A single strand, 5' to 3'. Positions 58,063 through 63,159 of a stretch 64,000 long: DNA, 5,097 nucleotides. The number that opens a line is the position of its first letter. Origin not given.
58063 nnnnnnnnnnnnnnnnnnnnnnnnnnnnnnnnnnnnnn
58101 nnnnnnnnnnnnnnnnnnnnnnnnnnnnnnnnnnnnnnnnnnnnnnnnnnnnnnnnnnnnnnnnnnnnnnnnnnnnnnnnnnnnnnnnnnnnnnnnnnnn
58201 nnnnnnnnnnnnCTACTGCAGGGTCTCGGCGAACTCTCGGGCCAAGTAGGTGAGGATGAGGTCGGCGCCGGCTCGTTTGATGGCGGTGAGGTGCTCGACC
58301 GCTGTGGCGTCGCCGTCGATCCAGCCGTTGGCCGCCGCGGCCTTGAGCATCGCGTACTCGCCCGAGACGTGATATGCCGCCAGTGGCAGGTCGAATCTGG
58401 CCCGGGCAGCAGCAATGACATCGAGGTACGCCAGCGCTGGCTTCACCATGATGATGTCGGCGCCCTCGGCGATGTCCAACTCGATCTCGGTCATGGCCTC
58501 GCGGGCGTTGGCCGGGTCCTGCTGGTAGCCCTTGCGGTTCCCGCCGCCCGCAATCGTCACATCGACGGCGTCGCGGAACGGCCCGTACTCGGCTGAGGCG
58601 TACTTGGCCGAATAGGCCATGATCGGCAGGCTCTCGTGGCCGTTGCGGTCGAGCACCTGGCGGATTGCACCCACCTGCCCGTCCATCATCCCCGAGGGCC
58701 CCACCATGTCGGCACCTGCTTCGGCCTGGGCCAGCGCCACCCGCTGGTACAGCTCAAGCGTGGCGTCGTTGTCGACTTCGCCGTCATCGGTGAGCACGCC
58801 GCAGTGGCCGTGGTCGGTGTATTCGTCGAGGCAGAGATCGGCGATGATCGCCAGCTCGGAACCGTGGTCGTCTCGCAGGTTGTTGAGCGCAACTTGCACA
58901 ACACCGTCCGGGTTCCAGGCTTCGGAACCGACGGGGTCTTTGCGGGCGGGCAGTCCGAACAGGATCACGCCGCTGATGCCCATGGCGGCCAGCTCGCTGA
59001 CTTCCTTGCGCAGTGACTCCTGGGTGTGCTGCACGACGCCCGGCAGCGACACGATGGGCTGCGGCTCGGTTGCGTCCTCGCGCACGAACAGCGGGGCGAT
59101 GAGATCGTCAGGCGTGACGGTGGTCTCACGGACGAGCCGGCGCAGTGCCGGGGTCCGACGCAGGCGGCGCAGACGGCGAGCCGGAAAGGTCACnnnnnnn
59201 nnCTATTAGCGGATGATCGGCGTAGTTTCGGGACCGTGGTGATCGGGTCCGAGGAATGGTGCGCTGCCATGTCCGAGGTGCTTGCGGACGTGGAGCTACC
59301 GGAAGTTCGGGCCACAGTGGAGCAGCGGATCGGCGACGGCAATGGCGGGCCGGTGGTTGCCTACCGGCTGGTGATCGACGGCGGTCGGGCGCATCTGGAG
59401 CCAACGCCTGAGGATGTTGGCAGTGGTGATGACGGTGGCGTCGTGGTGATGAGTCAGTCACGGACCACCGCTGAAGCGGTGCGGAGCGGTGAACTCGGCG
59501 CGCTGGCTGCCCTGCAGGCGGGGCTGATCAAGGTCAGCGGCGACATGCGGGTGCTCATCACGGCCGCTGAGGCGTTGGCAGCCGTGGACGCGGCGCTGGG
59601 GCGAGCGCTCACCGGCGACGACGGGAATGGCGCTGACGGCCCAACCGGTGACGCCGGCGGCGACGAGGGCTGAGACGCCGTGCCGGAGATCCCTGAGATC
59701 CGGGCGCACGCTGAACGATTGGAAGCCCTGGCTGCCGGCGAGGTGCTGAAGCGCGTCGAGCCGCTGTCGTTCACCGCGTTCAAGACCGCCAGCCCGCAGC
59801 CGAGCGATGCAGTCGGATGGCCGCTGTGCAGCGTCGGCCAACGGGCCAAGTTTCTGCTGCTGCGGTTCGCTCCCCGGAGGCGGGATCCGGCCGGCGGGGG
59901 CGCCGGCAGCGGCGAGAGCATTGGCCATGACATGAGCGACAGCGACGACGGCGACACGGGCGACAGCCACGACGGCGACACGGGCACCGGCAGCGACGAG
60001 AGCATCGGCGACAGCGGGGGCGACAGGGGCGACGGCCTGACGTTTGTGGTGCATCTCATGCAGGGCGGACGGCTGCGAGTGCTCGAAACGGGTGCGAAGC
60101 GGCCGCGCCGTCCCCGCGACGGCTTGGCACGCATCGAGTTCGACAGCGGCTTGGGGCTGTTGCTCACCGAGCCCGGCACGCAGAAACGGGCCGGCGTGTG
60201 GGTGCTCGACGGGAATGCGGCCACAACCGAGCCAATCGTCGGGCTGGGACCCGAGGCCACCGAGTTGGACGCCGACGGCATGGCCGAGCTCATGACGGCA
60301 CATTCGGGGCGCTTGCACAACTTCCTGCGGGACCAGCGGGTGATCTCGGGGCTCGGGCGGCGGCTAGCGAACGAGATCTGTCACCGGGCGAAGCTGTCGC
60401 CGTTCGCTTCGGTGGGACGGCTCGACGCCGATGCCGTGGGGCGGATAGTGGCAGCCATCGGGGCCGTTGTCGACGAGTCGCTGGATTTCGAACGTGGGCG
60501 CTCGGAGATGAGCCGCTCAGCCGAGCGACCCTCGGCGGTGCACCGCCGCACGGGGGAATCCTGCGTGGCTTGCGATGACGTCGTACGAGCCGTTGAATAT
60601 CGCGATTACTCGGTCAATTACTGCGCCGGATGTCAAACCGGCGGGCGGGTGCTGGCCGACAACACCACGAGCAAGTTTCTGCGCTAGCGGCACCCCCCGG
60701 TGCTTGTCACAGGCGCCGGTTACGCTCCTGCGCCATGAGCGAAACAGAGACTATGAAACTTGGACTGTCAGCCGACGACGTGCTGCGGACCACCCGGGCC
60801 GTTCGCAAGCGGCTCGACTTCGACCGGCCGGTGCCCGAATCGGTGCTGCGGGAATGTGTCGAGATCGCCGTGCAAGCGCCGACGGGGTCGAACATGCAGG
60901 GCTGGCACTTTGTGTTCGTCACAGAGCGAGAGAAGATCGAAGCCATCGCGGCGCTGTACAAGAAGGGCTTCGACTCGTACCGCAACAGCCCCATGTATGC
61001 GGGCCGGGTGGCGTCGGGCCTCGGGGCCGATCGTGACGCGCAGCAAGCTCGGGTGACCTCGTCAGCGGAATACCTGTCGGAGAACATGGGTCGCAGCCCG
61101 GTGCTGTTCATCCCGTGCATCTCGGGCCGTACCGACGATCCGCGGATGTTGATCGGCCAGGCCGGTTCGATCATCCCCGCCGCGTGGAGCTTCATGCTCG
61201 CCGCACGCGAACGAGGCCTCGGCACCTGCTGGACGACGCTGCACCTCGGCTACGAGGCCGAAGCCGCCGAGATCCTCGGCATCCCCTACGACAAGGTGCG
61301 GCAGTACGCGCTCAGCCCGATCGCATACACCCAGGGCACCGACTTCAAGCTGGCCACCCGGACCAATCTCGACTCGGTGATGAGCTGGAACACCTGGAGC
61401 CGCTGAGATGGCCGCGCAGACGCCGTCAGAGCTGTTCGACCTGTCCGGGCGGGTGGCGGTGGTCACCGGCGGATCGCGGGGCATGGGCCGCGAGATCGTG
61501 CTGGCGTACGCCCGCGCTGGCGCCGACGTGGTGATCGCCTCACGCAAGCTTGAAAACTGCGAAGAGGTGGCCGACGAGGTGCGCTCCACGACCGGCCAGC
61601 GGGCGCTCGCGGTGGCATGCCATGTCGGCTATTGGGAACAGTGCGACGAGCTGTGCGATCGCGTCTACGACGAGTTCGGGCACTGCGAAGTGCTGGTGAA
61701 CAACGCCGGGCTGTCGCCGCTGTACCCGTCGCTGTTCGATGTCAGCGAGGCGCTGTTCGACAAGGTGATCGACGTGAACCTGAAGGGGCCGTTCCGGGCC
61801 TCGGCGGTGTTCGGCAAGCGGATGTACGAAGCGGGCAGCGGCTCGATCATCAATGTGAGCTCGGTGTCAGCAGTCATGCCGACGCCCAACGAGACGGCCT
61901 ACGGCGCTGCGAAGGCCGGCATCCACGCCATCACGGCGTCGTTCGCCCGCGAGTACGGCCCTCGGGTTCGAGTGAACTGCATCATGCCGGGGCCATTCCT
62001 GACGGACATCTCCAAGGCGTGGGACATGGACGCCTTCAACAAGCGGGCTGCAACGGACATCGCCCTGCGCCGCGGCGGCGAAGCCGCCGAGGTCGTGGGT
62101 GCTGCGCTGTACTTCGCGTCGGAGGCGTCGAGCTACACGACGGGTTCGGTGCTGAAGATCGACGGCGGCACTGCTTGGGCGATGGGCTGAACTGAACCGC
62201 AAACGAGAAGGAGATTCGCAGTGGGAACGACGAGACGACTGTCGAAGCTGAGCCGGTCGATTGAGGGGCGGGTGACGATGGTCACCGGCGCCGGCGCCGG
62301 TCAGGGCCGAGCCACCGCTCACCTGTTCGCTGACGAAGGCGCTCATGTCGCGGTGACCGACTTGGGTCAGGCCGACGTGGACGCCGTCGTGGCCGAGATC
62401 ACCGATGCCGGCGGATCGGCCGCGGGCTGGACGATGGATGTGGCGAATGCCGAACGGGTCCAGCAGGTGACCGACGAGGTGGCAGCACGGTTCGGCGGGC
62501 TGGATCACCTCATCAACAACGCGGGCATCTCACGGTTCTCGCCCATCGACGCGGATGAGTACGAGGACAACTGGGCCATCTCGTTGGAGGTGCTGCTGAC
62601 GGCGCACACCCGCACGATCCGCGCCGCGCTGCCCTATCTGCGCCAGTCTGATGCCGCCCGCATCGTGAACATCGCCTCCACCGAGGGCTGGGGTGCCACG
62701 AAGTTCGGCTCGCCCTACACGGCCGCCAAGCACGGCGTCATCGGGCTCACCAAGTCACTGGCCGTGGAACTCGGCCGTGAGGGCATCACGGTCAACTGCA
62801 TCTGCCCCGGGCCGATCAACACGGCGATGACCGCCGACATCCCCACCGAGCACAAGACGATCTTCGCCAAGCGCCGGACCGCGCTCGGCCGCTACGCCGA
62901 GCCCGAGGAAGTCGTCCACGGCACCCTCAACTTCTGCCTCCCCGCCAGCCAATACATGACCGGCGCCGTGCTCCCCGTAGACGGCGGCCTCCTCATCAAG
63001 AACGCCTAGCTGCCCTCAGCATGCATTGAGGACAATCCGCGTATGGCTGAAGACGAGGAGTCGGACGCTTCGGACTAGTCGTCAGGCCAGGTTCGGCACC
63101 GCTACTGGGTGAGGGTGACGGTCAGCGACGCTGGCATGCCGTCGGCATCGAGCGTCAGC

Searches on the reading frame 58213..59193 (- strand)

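Call 28: search_protein_families(library=pfam, proteins=[window:58213-59193:-], max_evalue=0.00001)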
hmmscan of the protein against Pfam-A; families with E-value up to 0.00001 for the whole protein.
window:58213-59193:- (326 aa): 1 family
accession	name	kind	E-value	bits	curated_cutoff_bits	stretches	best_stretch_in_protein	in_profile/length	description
PF00490.27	ALAD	-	2e-137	458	24.6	1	6-323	2-316/317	Delta-aminolevulinic acid dehydratase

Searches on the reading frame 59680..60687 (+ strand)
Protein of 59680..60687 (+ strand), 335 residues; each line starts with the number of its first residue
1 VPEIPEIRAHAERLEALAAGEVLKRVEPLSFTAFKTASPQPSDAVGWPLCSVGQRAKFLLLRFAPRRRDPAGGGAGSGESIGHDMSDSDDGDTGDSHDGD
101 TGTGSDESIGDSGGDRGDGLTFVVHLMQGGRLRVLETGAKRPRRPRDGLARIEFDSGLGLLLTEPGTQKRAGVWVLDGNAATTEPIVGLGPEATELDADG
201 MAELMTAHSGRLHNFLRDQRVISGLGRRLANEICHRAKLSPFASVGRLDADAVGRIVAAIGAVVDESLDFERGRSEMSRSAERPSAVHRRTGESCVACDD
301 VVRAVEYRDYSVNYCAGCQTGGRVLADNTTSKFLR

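Call 28: search_protein_families(library=pfam, proteins=[window:59680-60687:+], max_evalue=0.00001)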
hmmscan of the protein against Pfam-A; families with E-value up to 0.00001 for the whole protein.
window:59680-60687:+ (335 aa): 2 families
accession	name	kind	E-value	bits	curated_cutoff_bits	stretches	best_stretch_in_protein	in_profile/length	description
PF06831.19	H2TH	-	5.4e-09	36.3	34.7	1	189-275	3-89/93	Formamidopyrimidine-DNA glycosylase H2TH domain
PF01149.29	Fapy_DNA_glyco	-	1.3e-07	32.6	25.5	1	1-163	1-109/117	Formamidopyrimidine-DNA glycosylase N-terminal domain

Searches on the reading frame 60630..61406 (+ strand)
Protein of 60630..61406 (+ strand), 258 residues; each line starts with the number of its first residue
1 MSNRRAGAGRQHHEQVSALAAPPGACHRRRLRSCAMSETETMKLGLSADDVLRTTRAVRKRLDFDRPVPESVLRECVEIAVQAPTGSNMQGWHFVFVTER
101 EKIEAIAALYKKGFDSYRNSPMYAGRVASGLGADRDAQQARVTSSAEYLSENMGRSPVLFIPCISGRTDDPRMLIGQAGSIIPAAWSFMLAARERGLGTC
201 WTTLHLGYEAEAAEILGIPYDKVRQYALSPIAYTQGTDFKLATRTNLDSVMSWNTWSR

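Call 72: search_protein_families(library=pfam, proteins=[window:60630-61406:+], max_evalue=0.00001)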
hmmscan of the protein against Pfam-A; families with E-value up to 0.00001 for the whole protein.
window:60630-61406:+ (258 aa): 1 family
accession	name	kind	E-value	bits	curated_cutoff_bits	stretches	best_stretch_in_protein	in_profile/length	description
PF00881.29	Nitroreductase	-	6.9e-24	85.3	23.5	1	53-220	2-156/167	Nitroreductase family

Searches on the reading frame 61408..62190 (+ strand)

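Call 72: search_protein_families(library=pfam, proteins=[window:61408-62190:+], max_evalue=0.00001)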
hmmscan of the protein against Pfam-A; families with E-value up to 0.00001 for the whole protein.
window:61408-62190:+ (260 aa): 3 families
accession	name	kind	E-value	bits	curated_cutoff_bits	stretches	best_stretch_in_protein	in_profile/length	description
PF13561.12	adh_short_C2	-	1.8e-54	185.2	27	1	24-255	6-235/236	Enoyl-(Acyl carrier protein) reductase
PF00106.31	adh_short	-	2.4e-52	177.7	26.6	1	15-205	1-190/195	short chain dehydrogenase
PF08659.16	KR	-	2.3e-08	34.6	22.6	1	18-181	4-165/180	KR domain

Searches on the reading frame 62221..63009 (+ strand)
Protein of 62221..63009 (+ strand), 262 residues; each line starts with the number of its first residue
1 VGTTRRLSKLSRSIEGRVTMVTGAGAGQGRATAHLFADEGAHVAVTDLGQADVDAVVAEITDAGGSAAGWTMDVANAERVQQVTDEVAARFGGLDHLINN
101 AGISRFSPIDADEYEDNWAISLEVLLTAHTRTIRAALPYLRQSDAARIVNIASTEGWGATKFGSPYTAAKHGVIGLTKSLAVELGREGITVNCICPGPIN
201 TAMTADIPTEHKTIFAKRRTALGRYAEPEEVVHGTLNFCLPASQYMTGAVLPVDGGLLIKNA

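Call 72: search_protein_families(library=pfam, proteins=[window:62221-63009:+], max_evalue=0.00001)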
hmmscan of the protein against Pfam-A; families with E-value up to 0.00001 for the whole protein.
window:62221-63009:+ (262 aa): 3 families
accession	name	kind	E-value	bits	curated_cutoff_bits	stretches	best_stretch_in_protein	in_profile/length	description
PF13561.12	adh_short_C2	-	3.2e-56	191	27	1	23-257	1-235/236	Enoyl-(Acyl carrier protein) reductase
PF00106.31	adh_short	-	3.4e-52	177.2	26.6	1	18-209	2-192/195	short chain dehydrogenase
PF08659.16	KR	-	1.9e-06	28.3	22.6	1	20-116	4-104/180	KR domain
